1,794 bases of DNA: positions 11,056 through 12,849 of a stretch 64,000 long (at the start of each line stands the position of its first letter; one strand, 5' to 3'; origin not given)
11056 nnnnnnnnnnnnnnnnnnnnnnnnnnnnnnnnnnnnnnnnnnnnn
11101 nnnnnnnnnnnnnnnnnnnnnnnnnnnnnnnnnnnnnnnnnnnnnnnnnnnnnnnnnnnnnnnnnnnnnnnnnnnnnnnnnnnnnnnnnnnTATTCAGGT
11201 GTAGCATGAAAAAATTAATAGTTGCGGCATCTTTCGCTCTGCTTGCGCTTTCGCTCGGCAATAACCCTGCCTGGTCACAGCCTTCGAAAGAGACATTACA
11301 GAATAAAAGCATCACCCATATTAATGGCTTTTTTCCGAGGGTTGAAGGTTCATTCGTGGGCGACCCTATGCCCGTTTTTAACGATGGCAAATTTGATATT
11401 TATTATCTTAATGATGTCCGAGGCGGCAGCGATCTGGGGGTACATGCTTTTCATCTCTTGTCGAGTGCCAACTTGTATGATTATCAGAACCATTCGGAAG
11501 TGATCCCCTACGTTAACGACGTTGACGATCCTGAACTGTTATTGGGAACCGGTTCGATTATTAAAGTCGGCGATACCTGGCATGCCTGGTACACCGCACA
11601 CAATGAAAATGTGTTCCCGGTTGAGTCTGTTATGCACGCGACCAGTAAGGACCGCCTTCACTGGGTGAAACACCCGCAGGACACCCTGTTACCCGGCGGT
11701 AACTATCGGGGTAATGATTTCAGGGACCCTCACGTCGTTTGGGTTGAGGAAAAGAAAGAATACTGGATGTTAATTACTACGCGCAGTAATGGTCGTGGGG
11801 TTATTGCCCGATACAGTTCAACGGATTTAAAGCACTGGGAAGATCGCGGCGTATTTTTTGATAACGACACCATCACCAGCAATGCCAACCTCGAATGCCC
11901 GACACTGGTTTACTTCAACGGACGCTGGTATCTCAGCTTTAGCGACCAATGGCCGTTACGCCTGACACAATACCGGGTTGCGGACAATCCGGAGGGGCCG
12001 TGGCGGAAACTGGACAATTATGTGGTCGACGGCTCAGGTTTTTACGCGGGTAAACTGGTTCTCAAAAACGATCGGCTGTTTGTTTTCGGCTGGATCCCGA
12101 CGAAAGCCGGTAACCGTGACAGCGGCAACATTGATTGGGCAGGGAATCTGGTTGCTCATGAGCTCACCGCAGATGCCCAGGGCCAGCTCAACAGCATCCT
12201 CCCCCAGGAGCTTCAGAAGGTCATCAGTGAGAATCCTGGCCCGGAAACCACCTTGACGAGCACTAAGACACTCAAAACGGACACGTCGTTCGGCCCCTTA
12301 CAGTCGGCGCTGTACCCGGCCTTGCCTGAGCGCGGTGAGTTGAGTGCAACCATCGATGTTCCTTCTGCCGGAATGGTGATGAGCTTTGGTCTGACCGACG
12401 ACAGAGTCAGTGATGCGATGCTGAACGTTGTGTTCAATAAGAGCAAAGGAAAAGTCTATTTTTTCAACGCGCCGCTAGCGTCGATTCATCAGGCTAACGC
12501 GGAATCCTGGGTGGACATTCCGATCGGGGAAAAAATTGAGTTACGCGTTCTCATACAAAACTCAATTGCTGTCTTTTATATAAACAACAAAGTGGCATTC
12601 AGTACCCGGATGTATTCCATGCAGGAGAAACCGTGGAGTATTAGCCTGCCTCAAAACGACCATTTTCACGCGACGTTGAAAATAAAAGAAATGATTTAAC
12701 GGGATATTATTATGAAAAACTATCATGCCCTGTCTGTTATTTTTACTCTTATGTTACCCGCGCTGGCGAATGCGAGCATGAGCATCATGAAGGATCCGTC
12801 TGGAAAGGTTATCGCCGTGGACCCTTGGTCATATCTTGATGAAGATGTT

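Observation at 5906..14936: Seven-gene fos-like oligofructose/sucrose utilisation locus with a periplasmic and a cytoplasmic GH32 enzyme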

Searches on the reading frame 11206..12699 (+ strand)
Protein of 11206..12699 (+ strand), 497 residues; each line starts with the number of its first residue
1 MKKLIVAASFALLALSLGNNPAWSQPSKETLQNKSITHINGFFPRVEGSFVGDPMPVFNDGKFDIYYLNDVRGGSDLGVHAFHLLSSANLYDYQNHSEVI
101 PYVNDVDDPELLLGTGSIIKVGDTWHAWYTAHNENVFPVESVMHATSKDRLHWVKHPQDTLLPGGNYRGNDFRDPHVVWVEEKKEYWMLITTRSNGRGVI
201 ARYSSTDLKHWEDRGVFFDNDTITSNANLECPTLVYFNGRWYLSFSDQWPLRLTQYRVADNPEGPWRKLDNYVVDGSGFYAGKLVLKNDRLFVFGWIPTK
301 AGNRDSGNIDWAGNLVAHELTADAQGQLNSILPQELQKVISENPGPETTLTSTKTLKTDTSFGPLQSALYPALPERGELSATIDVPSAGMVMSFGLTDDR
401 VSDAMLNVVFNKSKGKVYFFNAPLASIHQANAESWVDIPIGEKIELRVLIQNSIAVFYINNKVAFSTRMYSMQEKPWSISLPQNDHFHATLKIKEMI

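Call 8: search_protein_families(proteins=[window:11206-12699:+], library=ncbifam, max_evalue=0.001)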
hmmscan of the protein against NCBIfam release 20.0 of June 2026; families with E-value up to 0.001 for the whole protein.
window:11206-12699:+ (497 aa): 3 families
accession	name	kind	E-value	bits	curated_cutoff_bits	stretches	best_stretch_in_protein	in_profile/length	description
TIGR01322.1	scrB_fam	subfamily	1.9e-15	56.5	356.4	1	57-248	33-225/447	sucrose-6-phosphate hydrolase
NF041092.1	beta-fruc_BfrA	equivalog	1.9e-11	43.4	900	1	51-299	15-259/433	beta-fructosidase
NF052550.1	BManbPhaseBMBP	equivalog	4.3e-05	23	450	1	132-222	50-141/296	beta-1,2-mannobiose phosphorylase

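Call 14: search_solved_structures(query=window:11206-12699:+, show_alignments=2, max_evalue=0.01)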
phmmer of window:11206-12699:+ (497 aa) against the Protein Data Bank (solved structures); distinct sequences matched with E-value up to 0.01: 21.
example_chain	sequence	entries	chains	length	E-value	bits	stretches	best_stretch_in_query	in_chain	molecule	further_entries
8a9y_E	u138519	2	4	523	9.9e-46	159.7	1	37-480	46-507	Glycoside hydrolase family 32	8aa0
6r3r_A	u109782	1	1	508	3.1e-45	158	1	41-480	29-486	Glycoside hydrolase family 32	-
7znr_A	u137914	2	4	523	5.1e-45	157.3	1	37-480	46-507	Sucrose-6-phosphate hydrolase | Glycoside hydrolase family 32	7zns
8aa2_E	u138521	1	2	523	1.2e-44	156.1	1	37-480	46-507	Glycoside hydrolase family 32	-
6r3u_A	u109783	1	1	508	1.9e-44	155.4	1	41-480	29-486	Glycoside hydrolase family 32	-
1uyp_A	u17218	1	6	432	2.1e-07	33.2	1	50-299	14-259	BETA-FRUCTOSIDASE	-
1w2t_A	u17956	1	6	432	6.4e-07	31.6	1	50-299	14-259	BETA FRUCTOSIDASE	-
5c0p_A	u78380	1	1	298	5.3e-06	28.6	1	172-281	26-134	Endo-arabinase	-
8i12_A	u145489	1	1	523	2.9e-05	26.2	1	152-235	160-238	Glycosyl hydrolase family 32 exo-inulinase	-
6nu7_A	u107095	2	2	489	4.5e-05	25.5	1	151-248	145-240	Sucrose-6-phosphate hydrolase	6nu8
7bwc_A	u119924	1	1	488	0.00021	23.4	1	60-249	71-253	Beta-fructofuranosidase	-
7bwb_A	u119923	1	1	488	0.00021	23.3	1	58-249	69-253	Beta-fructofuranosidase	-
1st8_A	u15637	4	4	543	0.00075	21.5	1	122-216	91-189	fructan 1-exohydrolase IIa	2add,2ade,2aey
7vco_A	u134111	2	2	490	0.00097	21.1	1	132-315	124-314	Sucrose-6-phosphate hydrolase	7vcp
2aez_A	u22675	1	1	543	0.001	21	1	122-213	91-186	fructan 1-exohydrolase IIa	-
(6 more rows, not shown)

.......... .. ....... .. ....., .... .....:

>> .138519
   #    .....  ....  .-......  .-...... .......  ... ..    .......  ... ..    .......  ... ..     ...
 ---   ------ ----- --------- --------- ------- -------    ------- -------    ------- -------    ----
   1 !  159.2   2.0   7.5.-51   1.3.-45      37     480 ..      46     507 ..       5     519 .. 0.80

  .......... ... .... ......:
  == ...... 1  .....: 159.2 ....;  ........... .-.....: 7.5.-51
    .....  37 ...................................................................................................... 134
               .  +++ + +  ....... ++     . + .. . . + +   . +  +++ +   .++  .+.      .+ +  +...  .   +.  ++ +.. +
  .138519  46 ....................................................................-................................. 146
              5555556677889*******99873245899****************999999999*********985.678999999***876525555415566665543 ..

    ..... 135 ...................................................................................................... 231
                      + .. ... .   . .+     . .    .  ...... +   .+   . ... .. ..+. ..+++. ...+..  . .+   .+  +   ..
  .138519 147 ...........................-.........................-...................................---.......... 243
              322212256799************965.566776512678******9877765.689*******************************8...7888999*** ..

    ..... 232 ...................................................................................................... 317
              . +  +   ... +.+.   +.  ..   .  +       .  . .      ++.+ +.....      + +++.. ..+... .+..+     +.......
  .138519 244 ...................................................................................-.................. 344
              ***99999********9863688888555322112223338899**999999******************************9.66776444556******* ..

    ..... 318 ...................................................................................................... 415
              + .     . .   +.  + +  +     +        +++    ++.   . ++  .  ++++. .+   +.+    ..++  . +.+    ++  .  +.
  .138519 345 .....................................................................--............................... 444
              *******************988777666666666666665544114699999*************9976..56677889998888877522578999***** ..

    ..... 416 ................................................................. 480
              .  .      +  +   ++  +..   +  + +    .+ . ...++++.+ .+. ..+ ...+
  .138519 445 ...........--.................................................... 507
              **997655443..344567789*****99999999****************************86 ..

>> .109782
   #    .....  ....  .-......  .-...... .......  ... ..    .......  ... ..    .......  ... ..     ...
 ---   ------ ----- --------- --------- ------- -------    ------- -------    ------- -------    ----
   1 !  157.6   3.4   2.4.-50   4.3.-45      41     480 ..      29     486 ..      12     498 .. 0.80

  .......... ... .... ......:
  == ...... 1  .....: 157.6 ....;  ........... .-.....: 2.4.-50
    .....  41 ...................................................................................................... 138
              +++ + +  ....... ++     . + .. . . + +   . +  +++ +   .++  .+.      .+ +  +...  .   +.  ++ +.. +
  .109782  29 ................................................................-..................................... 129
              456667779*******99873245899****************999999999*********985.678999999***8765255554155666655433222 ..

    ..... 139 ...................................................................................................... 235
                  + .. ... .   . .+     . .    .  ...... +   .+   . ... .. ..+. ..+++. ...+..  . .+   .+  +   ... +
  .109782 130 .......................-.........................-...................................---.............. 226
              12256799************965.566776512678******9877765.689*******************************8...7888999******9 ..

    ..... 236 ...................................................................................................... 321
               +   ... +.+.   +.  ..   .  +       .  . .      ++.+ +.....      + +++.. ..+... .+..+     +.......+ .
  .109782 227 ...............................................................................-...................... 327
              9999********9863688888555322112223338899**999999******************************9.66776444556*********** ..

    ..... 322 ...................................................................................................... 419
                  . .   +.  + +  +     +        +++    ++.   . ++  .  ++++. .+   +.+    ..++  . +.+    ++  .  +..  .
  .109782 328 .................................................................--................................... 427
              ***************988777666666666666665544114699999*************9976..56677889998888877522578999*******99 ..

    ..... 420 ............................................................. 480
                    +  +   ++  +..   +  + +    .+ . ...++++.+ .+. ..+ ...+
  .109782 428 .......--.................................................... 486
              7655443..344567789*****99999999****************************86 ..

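Call 58: profile_search(protein=window:11206-12699:+)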
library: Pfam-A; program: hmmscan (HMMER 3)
A. the first sequence (497 residues): domains with independent E <= 10: 4; with E <= 0.001: 3
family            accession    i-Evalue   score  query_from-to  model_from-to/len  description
Glyco_hydro_32N   PF00251.26    3.9e-23    82.9      56-321        15-295/307  Glycosyl hydrolases family 32 N-terminal domain
Glyco_hydro_43    PF04616.20    3.3e-10    40.2     172-293        10-136/288  Glycosyl hydrolases family 43
GH32_BT1760-like_ PF16346.12    1.4e-07    32.1     432-480       115-163/176  GH32, BT1760-like, C-terminal domain
DUF6500           PF20110.4        0.52    10.7     477-497        33-53/53  Family of unknown function (DUF6500)
